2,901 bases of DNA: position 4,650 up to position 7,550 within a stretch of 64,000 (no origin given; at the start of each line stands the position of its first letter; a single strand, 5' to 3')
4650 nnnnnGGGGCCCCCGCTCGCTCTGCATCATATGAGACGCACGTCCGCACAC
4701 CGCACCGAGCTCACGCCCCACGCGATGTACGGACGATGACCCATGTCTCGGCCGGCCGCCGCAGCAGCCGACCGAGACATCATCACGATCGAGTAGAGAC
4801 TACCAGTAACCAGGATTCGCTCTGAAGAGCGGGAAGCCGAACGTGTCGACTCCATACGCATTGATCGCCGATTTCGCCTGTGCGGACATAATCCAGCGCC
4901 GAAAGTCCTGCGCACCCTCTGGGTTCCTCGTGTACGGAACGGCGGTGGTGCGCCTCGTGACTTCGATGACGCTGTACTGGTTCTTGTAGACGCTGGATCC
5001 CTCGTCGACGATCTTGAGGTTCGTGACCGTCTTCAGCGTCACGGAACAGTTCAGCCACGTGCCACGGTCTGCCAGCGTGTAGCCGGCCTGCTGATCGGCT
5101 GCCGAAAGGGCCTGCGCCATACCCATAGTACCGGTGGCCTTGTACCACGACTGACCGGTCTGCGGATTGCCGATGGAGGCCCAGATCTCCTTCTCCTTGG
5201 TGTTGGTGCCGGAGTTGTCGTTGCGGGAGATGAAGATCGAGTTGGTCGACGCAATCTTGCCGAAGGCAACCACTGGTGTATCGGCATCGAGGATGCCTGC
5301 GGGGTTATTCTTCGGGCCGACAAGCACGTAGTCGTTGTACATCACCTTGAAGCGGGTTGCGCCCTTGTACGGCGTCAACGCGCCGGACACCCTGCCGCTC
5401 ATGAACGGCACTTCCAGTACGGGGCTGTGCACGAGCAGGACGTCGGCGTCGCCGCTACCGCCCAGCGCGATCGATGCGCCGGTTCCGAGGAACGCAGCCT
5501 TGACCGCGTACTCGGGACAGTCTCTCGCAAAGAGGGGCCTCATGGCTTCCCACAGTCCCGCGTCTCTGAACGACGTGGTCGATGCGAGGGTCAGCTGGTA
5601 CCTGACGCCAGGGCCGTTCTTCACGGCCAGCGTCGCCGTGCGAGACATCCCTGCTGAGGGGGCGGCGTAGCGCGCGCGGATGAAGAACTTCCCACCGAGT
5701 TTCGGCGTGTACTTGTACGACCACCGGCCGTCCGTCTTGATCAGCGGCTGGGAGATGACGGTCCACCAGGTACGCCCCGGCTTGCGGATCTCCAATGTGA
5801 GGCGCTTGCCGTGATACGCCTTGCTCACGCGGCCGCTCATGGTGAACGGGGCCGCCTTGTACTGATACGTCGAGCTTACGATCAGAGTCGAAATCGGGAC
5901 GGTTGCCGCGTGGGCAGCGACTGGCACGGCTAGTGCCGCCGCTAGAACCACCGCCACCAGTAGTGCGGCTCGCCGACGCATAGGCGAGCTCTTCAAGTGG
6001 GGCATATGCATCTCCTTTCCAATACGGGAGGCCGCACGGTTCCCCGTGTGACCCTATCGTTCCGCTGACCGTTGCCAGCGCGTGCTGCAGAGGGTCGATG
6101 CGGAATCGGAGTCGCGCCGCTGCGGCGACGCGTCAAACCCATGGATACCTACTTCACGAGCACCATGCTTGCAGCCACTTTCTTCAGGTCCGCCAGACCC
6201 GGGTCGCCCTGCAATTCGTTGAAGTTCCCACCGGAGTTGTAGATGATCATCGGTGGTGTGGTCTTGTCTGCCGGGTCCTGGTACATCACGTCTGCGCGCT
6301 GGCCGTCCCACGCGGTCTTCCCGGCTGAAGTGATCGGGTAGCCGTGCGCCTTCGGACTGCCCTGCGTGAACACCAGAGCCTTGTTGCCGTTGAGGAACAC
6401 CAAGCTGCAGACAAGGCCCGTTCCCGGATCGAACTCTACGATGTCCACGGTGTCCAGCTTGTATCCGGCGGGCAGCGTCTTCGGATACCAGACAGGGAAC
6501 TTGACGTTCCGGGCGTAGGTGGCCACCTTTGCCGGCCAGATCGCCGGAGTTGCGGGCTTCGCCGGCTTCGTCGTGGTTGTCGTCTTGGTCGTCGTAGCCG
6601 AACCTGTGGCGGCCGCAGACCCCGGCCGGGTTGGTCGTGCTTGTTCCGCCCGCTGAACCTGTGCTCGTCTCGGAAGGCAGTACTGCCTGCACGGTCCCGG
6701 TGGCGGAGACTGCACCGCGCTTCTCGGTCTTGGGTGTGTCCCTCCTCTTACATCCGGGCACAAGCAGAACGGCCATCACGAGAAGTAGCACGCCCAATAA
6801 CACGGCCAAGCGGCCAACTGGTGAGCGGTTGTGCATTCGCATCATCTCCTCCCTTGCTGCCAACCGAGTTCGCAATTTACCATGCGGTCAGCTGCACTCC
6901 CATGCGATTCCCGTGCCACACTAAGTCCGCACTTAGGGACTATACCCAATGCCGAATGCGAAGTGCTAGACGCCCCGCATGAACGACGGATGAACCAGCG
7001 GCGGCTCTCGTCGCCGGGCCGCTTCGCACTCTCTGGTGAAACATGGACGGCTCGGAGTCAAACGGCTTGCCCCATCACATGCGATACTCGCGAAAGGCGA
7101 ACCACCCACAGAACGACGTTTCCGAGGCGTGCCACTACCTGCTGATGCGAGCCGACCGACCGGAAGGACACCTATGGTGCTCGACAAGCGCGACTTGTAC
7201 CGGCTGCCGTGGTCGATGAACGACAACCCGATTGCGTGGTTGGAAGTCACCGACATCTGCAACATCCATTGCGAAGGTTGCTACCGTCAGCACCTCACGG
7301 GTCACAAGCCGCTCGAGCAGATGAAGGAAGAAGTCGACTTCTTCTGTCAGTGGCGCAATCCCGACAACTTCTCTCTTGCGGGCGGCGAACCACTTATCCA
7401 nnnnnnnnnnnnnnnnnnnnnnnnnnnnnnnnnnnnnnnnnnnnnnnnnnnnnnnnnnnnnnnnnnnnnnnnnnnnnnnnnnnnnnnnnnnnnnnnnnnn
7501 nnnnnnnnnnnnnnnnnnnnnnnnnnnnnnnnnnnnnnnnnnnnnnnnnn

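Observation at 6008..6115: Structured leader upstream of tupA that sequesters its SD and start codon (Moco/Tuco-riboswitch-like, copy RS2)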

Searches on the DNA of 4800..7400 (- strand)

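Call 14: search_rna_families(sources=[L001, L002, L003, L004, L005, L006, L007, L008, L009, L010, L012, L014, L022, L028], threshold=gathering)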
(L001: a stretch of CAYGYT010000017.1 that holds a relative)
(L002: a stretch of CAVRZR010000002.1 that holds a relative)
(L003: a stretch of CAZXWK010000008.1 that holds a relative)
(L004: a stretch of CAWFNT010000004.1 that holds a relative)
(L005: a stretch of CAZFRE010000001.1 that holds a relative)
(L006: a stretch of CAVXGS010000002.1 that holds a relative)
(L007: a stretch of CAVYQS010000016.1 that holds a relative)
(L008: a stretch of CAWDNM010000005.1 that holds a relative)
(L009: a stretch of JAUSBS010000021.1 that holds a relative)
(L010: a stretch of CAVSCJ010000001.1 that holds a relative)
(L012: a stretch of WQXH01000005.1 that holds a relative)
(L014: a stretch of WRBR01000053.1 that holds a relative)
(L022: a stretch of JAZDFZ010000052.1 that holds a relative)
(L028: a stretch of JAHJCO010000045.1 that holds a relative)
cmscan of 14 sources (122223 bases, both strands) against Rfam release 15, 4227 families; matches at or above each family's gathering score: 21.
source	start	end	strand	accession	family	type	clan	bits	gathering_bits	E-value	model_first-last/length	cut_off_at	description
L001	1837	1960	-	RF01055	Molybdenum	Cis-reg; riboswitch;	-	74.4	36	7.6e-16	1-135/135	no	Molybdenum/Tungsten riboswitch aptamer (Moco RNA motif)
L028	3511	3630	+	RF01055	Molybdenum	Cis-reg; riboswitch;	-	67.5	36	8.2e-14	1-135/135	no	Molybdenum/Tungsten riboswitch aptamer (Moco RNA motif)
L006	2952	3080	+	RF01055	Molybdenum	Cis-reg; riboswitch;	-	67.4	36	8.8e-14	1-135/135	no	Molybdenum/Tungsten riboswitch aptamer (Moco RNA motif)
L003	3050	3175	+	RF01055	Molybdenum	Cis-reg; riboswitch;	-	66.4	36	1.7e-13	1-135/135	no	Molybdenum/Tungsten riboswitch aptamer (Moco RNA motif)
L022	3758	3910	+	RF01055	Molybdenum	Cis-reg; riboswitch;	-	65.1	36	4.2e-13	1-135/135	no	Molybdenum/Tungsten riboswitch aptamer (Moco RNA motif)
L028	3764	3909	+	RF01055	Molybdenum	Cis-reg; riboswitch;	-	63.9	36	9.1e-13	1-135/135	no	Molybdenum/Tungsten riboswitch aptamer (Moco RNA motif)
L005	3025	3153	+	RF01055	Molybdenum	Cis-reg; riboswitch;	-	63.6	36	1.1e-12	1-135/135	no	Molybdenum/Tungsten riboswitch aptamer (Moco RNA motif)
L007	4582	4654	+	RF00005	tRNA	Gene; tRNA;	CL00001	63.2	29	4.5e-11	1-71/71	no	tRNA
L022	3591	3710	+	RF01055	Molybdenum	Cis-reg; riboswitch;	-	61.4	36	5e-12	1-135/135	no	Molybdenum/Tungsten riboswitch aptamer (Moco RNA motif)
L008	3045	3172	+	RF01055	Molybdenum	Cis-reg; riboswitch;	-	59.9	36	1.4e-11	1-135/135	no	Molybdenum/Tungsten riboswitch aptamer (Moco RNA motif)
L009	2138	2267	+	RF01055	Molybdenum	Cis-reg; riboswitch;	-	59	36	2.4e-11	1-135/135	no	Molybdenum/Tungsten riboswitch aptamer (Moco RNA motif)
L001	3883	4011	+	RF01055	Molybdenum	Cis-reg; riboswitch;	-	56.1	36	1.8e-10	1-135/135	no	Molybdenum/Tungsten riboswitch aptamer (Moco RNA motif)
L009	2953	3083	+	RF01055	Molybdenum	Cis-reg; riboswitch;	-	53.5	36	1e-09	1-135/135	no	Molybdenum/Tungsten riboswitch aptamer (Moco RNA motif)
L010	3090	3218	+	RF01055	Molybdenum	Cis-reg; riboswitch;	-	52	36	2.8e-09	1-135/135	no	Molybdenum/Tungsten riboswitch aptamer (Moco RNA motif)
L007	671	799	+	RF01055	Molybdenum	Cis-reg; riboswitch;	-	51.9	36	3.1e-09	1-135/135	no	Molybdenum/Tungsten riboswitch aptamer (Moco RNA motif)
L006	7134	7215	+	RF00005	tRNA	Gene; tRNA;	CL00001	51.7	29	6.6e-08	1-71/71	no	tRNA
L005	3883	4010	+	RF01055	Molybdenum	Cis-reg; riboswitch;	-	51.3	36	4.5e-09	1-135/135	no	Molybdenum/Tungsten riboswitch aptamer (Moco RNA motif)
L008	3908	4035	+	RF01055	Molybdenum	Cis-reg; riboswitch;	-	47.6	36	5.6e-08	1-135/135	no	Molybdenum/Tungsten riboswitch aptamer (Moco RNA motif)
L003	3865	3991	+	RF01055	Molybdenum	Cis-reg; riboswitch;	-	47.4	36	6.2e-08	1-135/135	no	Molybdenum/Tungsten riboswitch aptamer (Moco RNA motif)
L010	3882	4011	+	RF01055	Molybdenum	Cis-reg; riboswitch;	-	44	36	6.5e-07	1-135/135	no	Molybdenum/Tungsten riboswitch aptamer (Moco RNA motif)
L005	103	223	+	RF01055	Molybdenum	Cis-reg; riboswitch;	-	36.6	36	9.6e-05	1-135/135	no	Molybdenum/Tungsten riboswitch aptamer (Moco RNA motif)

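Call 15: search_rna_families(source=window, start=5900, end=7400, threshold=evalue, max_evalue=10, show_alignments=3)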
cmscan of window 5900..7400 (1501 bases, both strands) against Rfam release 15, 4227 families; matches with E-value up to 10: 2.
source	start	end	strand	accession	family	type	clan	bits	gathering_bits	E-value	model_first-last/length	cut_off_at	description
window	5996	6122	-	RF01055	Molybdenum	Cis-reg; riboswitch;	-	41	36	6.1e-08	1-135/135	no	Molybdenum/Tungsten riboswitch aptamer (Moco RNA motif)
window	6822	6849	-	RF01128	sR43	Gene; snRNA; snoRNA; CD-box;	-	11.5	45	7.5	1-56/56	no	Small nucleolar RNA sR42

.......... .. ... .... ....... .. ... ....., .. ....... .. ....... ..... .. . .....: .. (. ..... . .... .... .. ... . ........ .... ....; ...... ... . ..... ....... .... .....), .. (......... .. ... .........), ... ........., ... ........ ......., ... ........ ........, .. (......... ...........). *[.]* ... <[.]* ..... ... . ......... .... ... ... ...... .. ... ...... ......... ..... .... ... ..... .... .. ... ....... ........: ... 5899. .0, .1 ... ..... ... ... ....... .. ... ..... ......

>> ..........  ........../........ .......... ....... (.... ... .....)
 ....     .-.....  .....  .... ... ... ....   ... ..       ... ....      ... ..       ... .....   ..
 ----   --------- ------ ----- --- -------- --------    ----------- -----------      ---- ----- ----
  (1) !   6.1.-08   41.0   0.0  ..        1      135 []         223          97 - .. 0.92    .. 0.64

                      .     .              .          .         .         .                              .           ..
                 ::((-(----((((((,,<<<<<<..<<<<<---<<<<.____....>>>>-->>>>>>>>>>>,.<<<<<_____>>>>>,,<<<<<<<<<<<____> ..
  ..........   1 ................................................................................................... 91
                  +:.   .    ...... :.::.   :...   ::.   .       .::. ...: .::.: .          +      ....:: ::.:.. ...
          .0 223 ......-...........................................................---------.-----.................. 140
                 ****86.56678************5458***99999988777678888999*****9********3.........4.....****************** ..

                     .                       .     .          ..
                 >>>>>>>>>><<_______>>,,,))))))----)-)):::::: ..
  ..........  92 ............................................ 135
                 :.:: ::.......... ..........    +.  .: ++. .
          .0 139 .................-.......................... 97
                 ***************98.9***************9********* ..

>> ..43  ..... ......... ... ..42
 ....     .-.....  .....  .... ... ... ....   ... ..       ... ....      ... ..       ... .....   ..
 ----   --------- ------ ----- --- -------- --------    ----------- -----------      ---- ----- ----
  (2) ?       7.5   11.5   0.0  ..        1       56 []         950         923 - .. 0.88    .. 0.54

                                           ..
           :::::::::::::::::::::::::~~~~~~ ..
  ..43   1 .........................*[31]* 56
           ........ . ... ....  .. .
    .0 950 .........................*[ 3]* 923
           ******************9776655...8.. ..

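Call 20: build_rna_model(alignment_id=A2)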
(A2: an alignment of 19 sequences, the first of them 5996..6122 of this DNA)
Model R1 built from alignment A2 (19 sequences, 141 columns); structure: RNAalifold consensus.
model positions 129; base pairs 26; branch points 2; effective number of sequences 2.31; information 0.59 bits per position. Calibrated on 0.2 Mb of random sequence (short: E-values are rough).
structure used (alignment columns):
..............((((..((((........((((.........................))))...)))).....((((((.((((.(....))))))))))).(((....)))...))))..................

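Call 21: search_with_rna_model(model_id=R1, sources=[window, L001, L002, L003, L004, L005, L006, L007, L008, L009, L010, L081, L082, L083, L084, L085, L086, L087, L088, L089, L090, L091, L092, L093, L094, L095, L096], max_evalue=0.01)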
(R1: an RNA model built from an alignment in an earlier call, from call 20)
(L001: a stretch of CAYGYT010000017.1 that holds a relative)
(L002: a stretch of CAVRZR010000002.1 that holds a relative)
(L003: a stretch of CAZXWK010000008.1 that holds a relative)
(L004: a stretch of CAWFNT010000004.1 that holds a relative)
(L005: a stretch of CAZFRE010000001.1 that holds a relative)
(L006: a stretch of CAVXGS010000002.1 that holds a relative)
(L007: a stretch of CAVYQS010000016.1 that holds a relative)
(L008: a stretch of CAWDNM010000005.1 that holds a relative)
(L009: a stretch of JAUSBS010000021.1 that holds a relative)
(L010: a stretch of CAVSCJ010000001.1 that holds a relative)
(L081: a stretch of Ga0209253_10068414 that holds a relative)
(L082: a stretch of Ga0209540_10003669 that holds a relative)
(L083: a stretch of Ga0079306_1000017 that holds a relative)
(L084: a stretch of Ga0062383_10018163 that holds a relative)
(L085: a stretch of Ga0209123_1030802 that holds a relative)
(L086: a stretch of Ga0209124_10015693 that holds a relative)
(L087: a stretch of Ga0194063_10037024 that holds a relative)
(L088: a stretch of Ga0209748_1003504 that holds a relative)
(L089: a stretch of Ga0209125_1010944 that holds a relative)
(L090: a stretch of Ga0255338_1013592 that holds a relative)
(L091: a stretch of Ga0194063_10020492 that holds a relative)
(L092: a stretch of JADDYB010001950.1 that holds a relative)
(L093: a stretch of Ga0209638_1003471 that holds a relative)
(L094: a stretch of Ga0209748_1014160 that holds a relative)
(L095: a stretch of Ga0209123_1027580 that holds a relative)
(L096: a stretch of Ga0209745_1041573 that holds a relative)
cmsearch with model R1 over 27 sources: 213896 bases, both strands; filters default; matches with E-value up to 0.01: 39.
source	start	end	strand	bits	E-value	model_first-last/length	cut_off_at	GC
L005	3025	3153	+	131.8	8.9e-36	1-129/129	no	0.63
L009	2138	2266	+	130.1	2.8e-35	1-129/129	no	0.68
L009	2954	3083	+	123.1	2.7e-33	1-129/129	no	0.64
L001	3885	4010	+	121.5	8e-33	1-129/129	no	0.66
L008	3047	3173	+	119.3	3.3e-32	1-129/129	no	0.61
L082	2383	2510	+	116.8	1.8e-31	1-129/129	no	0.7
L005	3883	4010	+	116.4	2.3e-31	1-129/129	no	0.7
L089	447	575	+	115.6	3.9e-31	1-129/129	no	0.65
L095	778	906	+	115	5.8e-31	1-129/129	no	0.64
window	5996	6121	-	114.7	7.2e-31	1-129/129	no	0.63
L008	3908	4034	+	113.3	1.8e-30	1-129/129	no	0.64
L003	3865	3992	+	109.8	1.8e-29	1-129/129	no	0.71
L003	3048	3174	+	109.2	2.7e-29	1-129/129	no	0.65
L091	1351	1476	+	109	3.1e-29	1-129/129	no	0.62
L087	830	956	+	106.8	1.4e-28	1-129/129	no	0.6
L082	1592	1718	+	105.9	2.5e-28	1-129/129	no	0.7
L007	672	797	+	104.2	7.3e-28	1-129/129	no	0.66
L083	2380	2504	+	104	8.5e-28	1-129/129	no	0.71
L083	5718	5846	+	104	8.6e-28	1-129/129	no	0.68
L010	3092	3218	+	103.6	1.1e-27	1-129/129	no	0.67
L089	1246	1374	+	103.2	1.4e-27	1-129/129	no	0.64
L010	3884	4010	+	102.8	1.9e-27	1-129/129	no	0.66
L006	2952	3079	+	101.4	4.9e-27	1-129/129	no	0.71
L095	1658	1782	+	99.7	1.5e-26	1-129/129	no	0.66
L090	402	526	+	96.3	1.4e-25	1-129/129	no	0.66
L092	2386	2510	+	94.4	4.8e-25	1-129/129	no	0.63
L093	2292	2417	+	92.5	1.8e-24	1-129/129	no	0.65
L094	896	1021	+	87.7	4e-23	1-129/129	no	0.7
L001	1837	1960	-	85.2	2.1e-22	1-129/129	no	0.66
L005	103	222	+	76.3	8e-20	1-129/129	no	0.72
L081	1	66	+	61.3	1.6e-15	63-129/129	5'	0.64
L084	451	577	+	60.3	3.2e-15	1-129/129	no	0.59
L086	586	710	+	55.2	8.9e-14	1-129/129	no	0.7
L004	3886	4010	+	43.7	1.8e-10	1-129/129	no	0.61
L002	3842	3965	+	37.6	1.1e-08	1-129/129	no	0.69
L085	897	1022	+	35.4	4.6e-08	1-129/129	no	0.63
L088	2353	2477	+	22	0.00031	1-129/129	no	0.69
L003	2292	2317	+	17.6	0.0059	70-95/129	no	0.73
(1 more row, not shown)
